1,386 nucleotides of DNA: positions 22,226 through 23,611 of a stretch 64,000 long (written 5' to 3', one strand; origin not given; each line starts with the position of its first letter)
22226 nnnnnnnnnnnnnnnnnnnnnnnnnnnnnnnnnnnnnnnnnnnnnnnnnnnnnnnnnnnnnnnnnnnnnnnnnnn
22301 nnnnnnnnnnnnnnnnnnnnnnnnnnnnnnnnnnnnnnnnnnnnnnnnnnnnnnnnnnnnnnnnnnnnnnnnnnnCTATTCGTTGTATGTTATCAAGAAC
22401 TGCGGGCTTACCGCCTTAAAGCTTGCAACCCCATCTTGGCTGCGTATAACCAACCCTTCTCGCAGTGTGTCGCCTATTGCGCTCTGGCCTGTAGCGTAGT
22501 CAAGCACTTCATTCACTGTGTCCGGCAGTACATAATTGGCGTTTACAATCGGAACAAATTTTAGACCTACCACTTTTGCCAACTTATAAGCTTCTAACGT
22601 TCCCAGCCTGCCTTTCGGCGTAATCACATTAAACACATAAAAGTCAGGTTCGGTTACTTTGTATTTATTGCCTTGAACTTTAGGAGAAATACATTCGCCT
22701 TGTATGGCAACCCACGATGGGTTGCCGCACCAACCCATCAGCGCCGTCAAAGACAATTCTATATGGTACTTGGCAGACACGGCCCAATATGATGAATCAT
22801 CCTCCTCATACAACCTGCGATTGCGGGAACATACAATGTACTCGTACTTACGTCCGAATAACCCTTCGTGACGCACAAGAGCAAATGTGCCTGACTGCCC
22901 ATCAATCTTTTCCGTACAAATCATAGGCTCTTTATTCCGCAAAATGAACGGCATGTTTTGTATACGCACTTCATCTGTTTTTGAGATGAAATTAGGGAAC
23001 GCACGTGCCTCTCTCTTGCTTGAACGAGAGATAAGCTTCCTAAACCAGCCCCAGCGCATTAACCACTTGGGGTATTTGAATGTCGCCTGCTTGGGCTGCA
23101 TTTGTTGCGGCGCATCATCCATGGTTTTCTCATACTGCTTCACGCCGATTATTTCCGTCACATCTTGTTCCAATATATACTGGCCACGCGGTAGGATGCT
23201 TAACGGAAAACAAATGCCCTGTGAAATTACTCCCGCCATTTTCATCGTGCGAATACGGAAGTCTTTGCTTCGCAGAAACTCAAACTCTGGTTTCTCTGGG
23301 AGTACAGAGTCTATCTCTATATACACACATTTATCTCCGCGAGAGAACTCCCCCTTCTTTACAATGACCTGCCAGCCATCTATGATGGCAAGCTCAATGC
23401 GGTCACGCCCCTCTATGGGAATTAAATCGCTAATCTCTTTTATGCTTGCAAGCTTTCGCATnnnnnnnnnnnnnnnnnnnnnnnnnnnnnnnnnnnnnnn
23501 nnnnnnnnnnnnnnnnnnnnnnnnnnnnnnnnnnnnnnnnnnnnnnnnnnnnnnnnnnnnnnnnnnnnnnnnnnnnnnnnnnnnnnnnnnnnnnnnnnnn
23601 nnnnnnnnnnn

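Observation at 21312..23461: tRNA cluster (Thr-CGU, Thr-UGU, Leu-UAA) immediately followed by an ATP-dependent RNA ligase and two small membrane ORFs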

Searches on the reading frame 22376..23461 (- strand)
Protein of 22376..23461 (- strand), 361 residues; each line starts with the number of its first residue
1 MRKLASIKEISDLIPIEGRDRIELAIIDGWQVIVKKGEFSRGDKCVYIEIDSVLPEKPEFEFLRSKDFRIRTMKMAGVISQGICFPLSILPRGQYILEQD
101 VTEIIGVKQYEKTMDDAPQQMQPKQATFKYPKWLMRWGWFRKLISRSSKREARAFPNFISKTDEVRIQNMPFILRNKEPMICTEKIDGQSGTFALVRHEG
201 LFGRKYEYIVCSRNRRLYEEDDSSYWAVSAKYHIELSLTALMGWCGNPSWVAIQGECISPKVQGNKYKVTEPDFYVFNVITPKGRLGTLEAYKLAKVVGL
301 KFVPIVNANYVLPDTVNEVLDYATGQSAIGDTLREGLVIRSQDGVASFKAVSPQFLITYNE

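Call 4: search_protein_families(library=pfam, proteins=[window:22376-23461:-], max_evalue=0.1)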
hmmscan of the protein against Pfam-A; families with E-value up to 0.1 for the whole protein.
window:22376-23461:- (361 aa): 2 families
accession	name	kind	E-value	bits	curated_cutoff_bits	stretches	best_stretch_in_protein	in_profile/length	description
PF21189.3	PHA02142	-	3.8e-30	104.6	27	1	4-87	1-92/92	PHA02142 OB-fold domain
PF09414.15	RNA_ligase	-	4.2e-18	66.5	27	1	179-351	2-171/171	RNA ligase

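Call 5: search_protein_families(library=phrogs, proteins=[window:22376-23461:-], max_evalue=0.01)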
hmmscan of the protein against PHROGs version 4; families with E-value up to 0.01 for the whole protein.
window:22376-23461:- (361 aa): 2 families
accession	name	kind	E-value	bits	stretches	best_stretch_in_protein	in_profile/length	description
phrog_968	-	DNA, RNA and nucleotide metabolism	1.4e-70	239.3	1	1-358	7-391/398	RNA ligase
phrog_548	-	DNA, RNA and nucleotide metabolism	8.1e-10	39.4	1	172-344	26-215/341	RNA ligase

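Call 11: search_solved_structures(query=window:22376-23461:-, max_evalue=1, show_alignments=2)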
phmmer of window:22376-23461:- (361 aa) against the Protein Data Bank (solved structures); distinct sequences matched with E-value up to 1: 10.
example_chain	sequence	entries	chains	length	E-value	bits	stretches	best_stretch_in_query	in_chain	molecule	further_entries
5cot_A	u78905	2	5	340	1.2e-37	133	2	1-113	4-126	Naegleria gruberi RNA ligase | RNA ligase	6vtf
6vt0_A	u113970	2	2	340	7.8e-37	130.4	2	1-113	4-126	RNA Ligase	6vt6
5cou_A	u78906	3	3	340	8e-37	130.3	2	1-113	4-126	Naegleria gruberi RNA ligase | RNA ligase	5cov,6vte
6vt3_A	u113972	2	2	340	8.4e-37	130.3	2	1-113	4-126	RNA Ligase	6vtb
6vt4_A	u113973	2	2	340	8.4e-37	130.3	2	1-113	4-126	RNA Ligase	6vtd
6vt8_A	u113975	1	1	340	8.4e-37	130.3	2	1-113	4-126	RNA Ligase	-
6vt9_A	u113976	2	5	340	8.4e-37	130.3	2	1-113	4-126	RNA ligase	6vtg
6vt5_A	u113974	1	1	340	9.3e-37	130.1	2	153-357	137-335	RNA Ligase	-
6vt1_A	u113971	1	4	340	1.5e-36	129.5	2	1-113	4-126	RNA Ligase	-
2zu7_A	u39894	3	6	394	0.82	11.9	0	286-325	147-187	Mannosyl-3-phosphoglycerate synthase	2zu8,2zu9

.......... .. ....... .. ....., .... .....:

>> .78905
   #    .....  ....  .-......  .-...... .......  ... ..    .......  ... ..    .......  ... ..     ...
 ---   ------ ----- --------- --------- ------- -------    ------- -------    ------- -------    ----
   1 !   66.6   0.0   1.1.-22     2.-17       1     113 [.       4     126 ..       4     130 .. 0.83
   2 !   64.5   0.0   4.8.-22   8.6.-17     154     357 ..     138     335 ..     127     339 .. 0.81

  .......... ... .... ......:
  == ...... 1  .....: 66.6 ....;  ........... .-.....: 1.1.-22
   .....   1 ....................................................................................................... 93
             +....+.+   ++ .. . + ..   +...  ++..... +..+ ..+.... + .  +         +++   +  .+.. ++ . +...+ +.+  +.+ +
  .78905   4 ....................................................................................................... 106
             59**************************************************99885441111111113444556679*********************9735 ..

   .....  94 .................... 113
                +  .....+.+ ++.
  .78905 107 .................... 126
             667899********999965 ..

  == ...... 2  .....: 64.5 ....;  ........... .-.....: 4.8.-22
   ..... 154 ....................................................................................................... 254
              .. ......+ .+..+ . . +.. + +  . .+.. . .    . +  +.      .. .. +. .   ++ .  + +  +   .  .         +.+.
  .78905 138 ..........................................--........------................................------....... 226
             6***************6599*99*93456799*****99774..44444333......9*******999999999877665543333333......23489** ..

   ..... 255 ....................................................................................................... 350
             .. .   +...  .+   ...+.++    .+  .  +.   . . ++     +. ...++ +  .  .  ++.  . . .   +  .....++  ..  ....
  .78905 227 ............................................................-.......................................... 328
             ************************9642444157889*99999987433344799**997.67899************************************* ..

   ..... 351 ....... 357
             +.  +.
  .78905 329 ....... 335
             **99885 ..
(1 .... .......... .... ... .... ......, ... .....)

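Call 12: find_related_loci(query=window:22376-23461:-, collection=viral_contigs, flank=5000)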
Query window:22376-23461:- (361 aa) in viral_contigs; peptide patterns used: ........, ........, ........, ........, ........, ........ (x = any residue, [..] = any of these).
21 stretches matched a pattern; 20 encode a relative of the query (tblastn E <= 1e-3); 20 distinct loci.
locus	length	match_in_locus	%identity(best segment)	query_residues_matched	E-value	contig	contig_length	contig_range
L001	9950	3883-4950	66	1-360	2e-160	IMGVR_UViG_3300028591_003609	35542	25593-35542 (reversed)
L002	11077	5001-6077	65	1-361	5e-156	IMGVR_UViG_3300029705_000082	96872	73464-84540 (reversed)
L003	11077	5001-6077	65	1-361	5e-156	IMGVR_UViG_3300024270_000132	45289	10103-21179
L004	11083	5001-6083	63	1-361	1e-151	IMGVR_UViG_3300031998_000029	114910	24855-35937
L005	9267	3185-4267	64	1-361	2e-150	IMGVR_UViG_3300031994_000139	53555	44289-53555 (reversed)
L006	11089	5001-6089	60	1-361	2e-141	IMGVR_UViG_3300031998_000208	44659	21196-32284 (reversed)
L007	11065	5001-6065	59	1-359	5e-135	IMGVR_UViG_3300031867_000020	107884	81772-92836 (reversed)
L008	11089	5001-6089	57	2-361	6e-131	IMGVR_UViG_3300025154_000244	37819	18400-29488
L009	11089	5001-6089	57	2-361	6e-131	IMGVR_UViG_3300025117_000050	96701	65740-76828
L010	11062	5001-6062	50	2-361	7e-106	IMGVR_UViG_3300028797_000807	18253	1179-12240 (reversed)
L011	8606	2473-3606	38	2-361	4e-70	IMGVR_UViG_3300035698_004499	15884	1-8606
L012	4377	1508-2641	38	2-361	3e-70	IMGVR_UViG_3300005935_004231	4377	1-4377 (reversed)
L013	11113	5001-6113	39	2-360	1e-68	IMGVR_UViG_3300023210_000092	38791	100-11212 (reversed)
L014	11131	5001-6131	38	1-359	3e-68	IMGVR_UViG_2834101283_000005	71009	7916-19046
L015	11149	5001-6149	36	2-360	9e-67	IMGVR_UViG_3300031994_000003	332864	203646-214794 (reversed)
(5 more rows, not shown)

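Call 13: find_homologous_proteins(query=window:22376-23461:-, max_evalue=0.00001)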
Query window:22376-23461:- (361 aa): 4019 proteins with E <= 0.00001 among 5519 candidates; the best 120 are listed.
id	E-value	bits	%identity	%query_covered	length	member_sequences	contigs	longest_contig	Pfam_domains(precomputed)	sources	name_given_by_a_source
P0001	6.2e-237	804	96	100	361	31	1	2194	PF09414.16,PF21189.4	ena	-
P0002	1.5e-233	792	95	100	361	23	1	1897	PF09414.16,PF21189.4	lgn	-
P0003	1.6e-217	740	89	100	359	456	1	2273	PF09414.16,PF21189.4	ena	-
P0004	2.8e-211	719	87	100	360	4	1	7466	PF09414.16,PF21189.4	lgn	-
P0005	2.6e-198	676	84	100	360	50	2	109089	PF09414.16,PF21189.4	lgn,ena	-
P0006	3.3e-182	623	76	100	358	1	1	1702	PF09414.16,PF21189.4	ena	-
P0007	1.5e-156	539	69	100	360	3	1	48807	PF09414.16,PF21189.4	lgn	-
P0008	3.0e-156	538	67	100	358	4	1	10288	PF09414.16,PF21189.4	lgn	-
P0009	2.1e-155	535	66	100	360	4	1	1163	PF09414.16,PF21189.4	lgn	-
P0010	4.9e-155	534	66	100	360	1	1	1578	PF09414.16,PF21189.4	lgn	-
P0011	1.3e-154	533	66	100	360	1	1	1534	PF09414.16,PF21189.4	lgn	-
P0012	1.8e-154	532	66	100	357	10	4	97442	PF09414.16,PF21189.4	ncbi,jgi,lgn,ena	-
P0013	2.4e-154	532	66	100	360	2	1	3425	PF09414.16,PF21189.4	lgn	-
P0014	3.8e-154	531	66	100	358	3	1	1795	PF09414.16,PF21189.4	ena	-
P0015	3.2e-153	528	66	100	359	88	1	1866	PF09414.16,PF21189.4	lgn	-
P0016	5.2e-153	527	67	100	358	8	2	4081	PF09414.16,PF21189.4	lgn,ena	-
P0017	6.9e-153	527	66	100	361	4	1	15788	PF09414.16,PF21189.4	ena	-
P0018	1.7e-152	526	66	100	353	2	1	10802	PF09414.16,PF21189.4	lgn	-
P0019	2.1e-152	525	65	100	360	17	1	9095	PF09414.16,PF21189.4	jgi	-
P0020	4.6e-152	524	66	100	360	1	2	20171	PF09414.16,PF21189.4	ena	-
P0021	1.1e-151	523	65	100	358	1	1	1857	PF09414.16,PF21189.4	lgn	-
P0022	4.2e-151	521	65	100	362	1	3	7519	PF09414.16,PF21189.4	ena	-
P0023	4.8e-151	521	64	100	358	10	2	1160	PF09414.16,PF21189.4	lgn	-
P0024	4.9e-151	521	66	100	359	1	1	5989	PF09414.16,PF21189.4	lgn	-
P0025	5.5e-151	521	65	100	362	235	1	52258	PF09414.16,PF21189.4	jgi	-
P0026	6.2e-151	521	64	100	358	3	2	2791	PF09414.16,PF21189.4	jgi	jgi:hypothetical protein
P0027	6.2e-151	521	65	100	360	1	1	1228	PF09414.16,PF21189.4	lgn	-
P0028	9.9e-151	520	66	96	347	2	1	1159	PF09414.16,PF21189.4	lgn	-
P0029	2.7e-150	518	65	100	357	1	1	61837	PF09414.16,PF21189.4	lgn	-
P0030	6.5e-150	517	65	100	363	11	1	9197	PF09414.16,PF21189.4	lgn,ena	-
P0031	2.3e-149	515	65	100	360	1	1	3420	PF09414.16,PF21189.4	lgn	-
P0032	2.9e-149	515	63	100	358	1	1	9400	PF09414.16,PF21189.4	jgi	jgi:hypothetical protein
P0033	6.4e-149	514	64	100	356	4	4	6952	PF09414.16,PF21189.4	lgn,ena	-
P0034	7.3e-149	514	64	100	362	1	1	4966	PF09414.16,PF21189.4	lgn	-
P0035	7.8e-149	514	63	100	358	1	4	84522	PF09414.16,PF21189.4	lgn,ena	-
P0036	8.2e-149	514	63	100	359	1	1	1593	PF09414.16,PF21189.4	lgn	-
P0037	8.7e-149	514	63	100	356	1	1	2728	PF09414.16,PF21189.4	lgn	-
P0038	9.7e-149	513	67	100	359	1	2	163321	PF09414.16,PF21189.4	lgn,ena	-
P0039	1.8e-148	512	65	100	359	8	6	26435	PF09414.16,PF21189.4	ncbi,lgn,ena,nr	ncbi:MAG: hypothetical protein IKI94_13215 [Ruminococcus sp.]|nr:hypothetical protein [Ruminococcus 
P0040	2.4e-148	512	64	100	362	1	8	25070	PF09414.16,PF21189.4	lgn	-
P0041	2.5e-148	512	65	100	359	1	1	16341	PF09414.16,PF21189.4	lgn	-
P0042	2.6e-148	512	65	100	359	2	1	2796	PF09414.16,PF21189.4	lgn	-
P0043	3.3e-148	512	65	100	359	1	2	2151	PF09414.16,PF21189.4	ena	-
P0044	3.5e-148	512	65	100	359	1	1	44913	PF09414.16,PF21189.4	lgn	-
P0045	5.3e-148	511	64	100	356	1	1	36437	PF09414.16,PF21189.4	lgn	-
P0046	8.1e-148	510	63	100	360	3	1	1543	PF09414.16,PF21189.4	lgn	-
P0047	1.2e-147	510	65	100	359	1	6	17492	PF09414.16,PF21189.4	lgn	-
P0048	1.2e-147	510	62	100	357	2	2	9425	PF09414.16,PF21189.4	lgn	-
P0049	1.4e-147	510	63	100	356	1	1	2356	PF09414.16,PF21189.4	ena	-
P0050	1.7e-147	509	63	100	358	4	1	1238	PF09414.16,PF21189.4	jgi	jgi:hypothetical protein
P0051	1.7e-147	509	65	96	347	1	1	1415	PF09414.16,PF21189.4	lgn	-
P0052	2.4e-147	509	63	100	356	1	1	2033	PF09414.16,PF21189.4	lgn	-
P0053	2.9e-147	509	65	100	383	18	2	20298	PF09414.16,PF21189.4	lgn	-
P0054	3.0e-147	508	63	100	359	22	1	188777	PF09414.16,PF21189.4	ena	-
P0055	3.4e-147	508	65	100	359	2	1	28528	PF09414.16,PF21189.4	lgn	-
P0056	4.3e-147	508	64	100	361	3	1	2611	PF09414.16,PF21189.4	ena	-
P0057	5.2e-147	508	63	100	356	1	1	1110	PF09414.16,PF21189.4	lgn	-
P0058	5.4e-147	508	66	100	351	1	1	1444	PF09414.16,PF21189.4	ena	-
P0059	5.9e-147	508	64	100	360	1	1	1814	PF09414.16,PF21189.4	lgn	-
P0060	5.9e-147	508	65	100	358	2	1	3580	PF09414.16,PF21189.4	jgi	jgi:hypothetical protein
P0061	6.4e-147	507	62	100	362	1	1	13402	PF09414.16,PF21189.4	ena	-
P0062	8.6e-147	507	63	100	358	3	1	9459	PF09414.16,PF21189.4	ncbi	-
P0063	9.8e-147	507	64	100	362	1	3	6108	PF09414.16,PF21189.4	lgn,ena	-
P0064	1.4e-146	506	63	100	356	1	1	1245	PF09414.16,PF21189.4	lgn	-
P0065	1.6e-146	506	63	100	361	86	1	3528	PF09414.16,PF21189.4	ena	-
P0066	1.6e-146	506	64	100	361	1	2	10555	PF09414.16,PF21189.4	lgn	-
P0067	1.7e-146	506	64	100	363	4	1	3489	PF09414.16,PF21189.4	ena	-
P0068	1.8e-146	506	64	100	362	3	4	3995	PF09414.16,PF21189.4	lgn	-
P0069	2.0e-146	506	63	100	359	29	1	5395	PF09414.16,PF21189.4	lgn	-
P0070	2.8e-146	505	65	100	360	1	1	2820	PF09414.16,PF21189.4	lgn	-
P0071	4.6e-146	505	64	100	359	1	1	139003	PF09414.16,PF21189.4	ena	-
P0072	4.6e-146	505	63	100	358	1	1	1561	PF09414.16,PF21189.4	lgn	-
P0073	4.7e-146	505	62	100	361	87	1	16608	PF09414.16,PF21189.4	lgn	-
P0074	4.9e-146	504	65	100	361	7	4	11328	PF09414.16,PF21189.4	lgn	-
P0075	6.0e-146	504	65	100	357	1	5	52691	PF09414.16,PF21189.4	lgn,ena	-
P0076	7.2e-146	504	62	100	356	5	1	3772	PF09414.16,PF21189.4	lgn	-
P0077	7.8e-146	504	64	100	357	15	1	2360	PF09414.16,PF21189.4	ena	-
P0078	8.7e-146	504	64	100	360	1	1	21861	PF09414.16,PF21189.4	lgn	-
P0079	1.1e-145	503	63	100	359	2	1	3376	PF09414.16,PF21189.4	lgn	-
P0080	1.1e-145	503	64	100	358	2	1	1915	PF09414.16,PF21189.4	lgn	-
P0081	1.1e-145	503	64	100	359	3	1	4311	PF09414.16,PF21189.4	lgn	-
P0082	1.2e-145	503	63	100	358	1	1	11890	PF09414.16,PF21189.4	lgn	-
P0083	1.9e-145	503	64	100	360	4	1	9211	PF09414.16,PF21189.4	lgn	-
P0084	2.0e-145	502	64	100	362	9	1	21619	PF09414.16,PF21189.4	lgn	-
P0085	2.1e-145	502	62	100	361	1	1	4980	PF09414.16,PF21189.4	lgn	-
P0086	2.2e-145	502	64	100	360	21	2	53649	PF09414.16,PF21189.4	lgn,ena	-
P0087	3.7e-145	502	62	100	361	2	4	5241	PF09414.16,PF21189.4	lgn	-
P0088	4.6e-145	501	64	100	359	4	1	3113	PF09414.16,PF21189.4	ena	-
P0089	5.3e-145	501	64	100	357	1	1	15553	PF09414.16,PF21189.4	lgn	-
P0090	7.9e-145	501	63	100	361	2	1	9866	PF09414.16,PF21189.4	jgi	-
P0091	9.0e-145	500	64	100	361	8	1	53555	PF09414.16,PF21189.4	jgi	-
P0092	1.1e-144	500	63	100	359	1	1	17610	PF09414.16,PF21189.4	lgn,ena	-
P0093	1.6e-144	500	64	100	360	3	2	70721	PF09414.16,PF21189.4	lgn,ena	-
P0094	2.1e-144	499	63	100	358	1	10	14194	PF09414.16,PF21189.4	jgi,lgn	jgi:hypothetical protein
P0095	2.3e-144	499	63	100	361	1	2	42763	PF09414.16,PF21189.4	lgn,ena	-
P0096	2.6e-144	499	64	100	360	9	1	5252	PF09414.16,PF21189.4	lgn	-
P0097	3.3e-144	498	64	100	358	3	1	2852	PF09414.16,PF21189.4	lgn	-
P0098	3.4e-144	498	62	100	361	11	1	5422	PF09414.16,PF21189.4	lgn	-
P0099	3.4e-144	498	64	100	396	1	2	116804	PF09414.16,PF21189.4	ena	-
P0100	3.8e-144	498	64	100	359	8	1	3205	PF09414.16,PF21189.4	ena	-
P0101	4.7e-144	498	62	100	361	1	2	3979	PF09414.16,PF21189.4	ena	-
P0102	4.7e-144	498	64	100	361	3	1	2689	PF09414.16,PF21189.4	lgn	-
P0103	4.9e-144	498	63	100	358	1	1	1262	PF09414.16,PF21189.4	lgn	-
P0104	5.8e-144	498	63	100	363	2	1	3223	PF09414.16,PF21189.4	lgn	-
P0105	6.3e-144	498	61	100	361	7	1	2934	PF09414.16,PF21189.4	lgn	-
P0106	7.6e-144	497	64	100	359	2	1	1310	PF09414.16,PF21189.4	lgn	-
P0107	8.2e-144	497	64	100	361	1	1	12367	PF09414.16,PF21189.4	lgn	-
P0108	9.1e-144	497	62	100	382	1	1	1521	PF09414.16,PF21189.4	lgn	-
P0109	9.1e-144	497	63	100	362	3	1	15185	PF09414.16,PF21189.4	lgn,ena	-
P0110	1.2e-143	497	63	100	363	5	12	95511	PF09414.16,PF21189.4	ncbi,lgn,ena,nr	ncbi:MAG: hypothetical protein IKN04_14825 [Clostridia bacterium]|nr:hypothetical protein [Clostridi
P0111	1.4e-143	496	64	100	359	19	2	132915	PF09414.16,PF21189.4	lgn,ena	-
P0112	2.6e-143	496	63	100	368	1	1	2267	PF09414.16,PF21189.4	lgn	-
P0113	2.7e-143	495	64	100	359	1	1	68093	PF09414.16,PF21189.4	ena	-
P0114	2.9e-143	495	62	100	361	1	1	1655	PF09414.16,PF21189.4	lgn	-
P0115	3.1e-143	495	63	100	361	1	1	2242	PF09414.16,PF21189.4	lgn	-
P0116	3.2e-143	495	63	100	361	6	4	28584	PF09414.16,PF21189.4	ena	-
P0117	3.4e-143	495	63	100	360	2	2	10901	PF09414.16,PF21189.4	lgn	-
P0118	4.1e-143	495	63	100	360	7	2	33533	PF09414.16,PF21189.4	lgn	-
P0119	4.2e-143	495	64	100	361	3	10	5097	PF09414.16,PF21189.4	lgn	-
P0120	1.1e-142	493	63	100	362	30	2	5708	PF09414.16,PF21189.4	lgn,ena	-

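Call 15: find_encoding_contigs(protein=P0005, flank=6000, max_places=4)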
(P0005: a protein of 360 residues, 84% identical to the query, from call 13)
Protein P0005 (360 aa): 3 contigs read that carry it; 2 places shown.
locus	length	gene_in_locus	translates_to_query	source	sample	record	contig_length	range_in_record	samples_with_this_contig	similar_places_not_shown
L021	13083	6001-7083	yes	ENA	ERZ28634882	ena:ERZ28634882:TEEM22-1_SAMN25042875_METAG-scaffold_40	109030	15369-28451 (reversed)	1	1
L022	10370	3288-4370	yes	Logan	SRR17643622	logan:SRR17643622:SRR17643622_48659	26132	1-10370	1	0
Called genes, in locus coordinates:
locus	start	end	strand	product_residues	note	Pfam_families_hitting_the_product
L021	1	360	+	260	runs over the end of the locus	PF20188:DUF6551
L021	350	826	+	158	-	-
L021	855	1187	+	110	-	-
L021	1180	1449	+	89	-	PF20037:DUF6440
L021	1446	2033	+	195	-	-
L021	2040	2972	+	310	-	PF24703:DUF7666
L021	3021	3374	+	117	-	-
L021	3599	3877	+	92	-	-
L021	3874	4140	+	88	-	PF04448:DUF551 (weak)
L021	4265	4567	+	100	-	PF13576:Pentapeptide_3 (weak), PF13599:Pentapeptide_4 (weak), PF00805:Pentapeptide (weak)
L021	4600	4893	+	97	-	PF19062:DUF5758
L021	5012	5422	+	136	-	-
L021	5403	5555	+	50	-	-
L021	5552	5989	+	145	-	-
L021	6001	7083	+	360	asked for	PF21189:PHA02142, PF09414:RNA_ligase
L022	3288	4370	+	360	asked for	PF21189:PHA02142, PF09414:RNA_ligase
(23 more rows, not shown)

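Call 37: find_related_loci(query=window:22376-23461:-, collection=genome_contigs, flank=6000)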
Query window:22376-23461:- (361 aa) in genome_contigs; peptide patterns used: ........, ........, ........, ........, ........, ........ (x = any residue, [..] = any of these).
46 stretches matched a pattern; 7 encode a relative of the query (tblastn E <= 1e-3); 7 distinct loci.
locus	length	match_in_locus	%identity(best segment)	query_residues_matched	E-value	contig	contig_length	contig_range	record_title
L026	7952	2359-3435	65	1-361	2e-150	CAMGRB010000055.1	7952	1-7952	MAG: uncultured Clostridia bacterium isolate SRR11551381_bin.19_metaWRAP_v1.3_MAG genome assembly, contig: ERZ11474004.7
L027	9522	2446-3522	65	1-361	6e-157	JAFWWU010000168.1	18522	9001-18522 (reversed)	MAG: Ruminococcus sp. isolate RGIG6142 Sheep_Rectum-1__c1043312, whole genome shotgun sequence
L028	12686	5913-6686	62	100-361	4e-101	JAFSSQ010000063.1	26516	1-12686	MAG: Clostridia bacterium isolate RGIG3437 Goat_Rumen.Co__c2005010, whole genome shotgun sequence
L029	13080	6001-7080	58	2-361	1e-131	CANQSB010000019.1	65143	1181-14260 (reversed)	MAG: uncultured Lachnospiraceae bacterium isolate Lapin-023__bin85 genome assembly, contig: Lapin-023__NODE_605_length_6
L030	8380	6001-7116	39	2-360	5e-72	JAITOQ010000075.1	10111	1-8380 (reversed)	MAG: Clostridiales bacterium isolate Po218_bin63 k119_2466371, whole genome shotgun sequence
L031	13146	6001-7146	36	3-361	3e-65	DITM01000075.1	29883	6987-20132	MAG TPA_asm: Candidatus Paracaedibacteraceae bacterium UBA6184 UBA6184_contig_178677, whole genome shotgun sequence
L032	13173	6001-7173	37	2-360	5e-61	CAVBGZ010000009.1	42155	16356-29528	Waltera intestinalis isolate H07666-L1_cleanbin_000013 genome assembly, contig: Spades_H07666-L1_contig_429, whole genom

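Call 39: find_encoding_contigs(protein=P0004, flank=5000, max_places=4)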
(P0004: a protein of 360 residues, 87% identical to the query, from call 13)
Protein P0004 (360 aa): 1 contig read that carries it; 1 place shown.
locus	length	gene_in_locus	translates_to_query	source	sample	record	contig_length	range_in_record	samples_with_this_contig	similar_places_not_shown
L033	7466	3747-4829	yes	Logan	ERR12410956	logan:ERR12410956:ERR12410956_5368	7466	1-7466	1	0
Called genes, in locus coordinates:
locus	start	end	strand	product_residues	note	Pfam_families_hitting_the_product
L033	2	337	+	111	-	?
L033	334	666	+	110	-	-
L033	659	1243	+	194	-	-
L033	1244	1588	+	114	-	-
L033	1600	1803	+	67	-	-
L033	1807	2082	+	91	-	-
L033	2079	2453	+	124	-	-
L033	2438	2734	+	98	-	-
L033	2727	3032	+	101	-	-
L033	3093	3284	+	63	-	-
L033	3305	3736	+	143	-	-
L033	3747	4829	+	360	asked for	PF21189:PHA02142, PF09414:RNA_ligase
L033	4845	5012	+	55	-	-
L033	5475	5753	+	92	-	-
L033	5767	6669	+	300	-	PF13479:AAA_24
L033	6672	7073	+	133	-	PF00436:SSB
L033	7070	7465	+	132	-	?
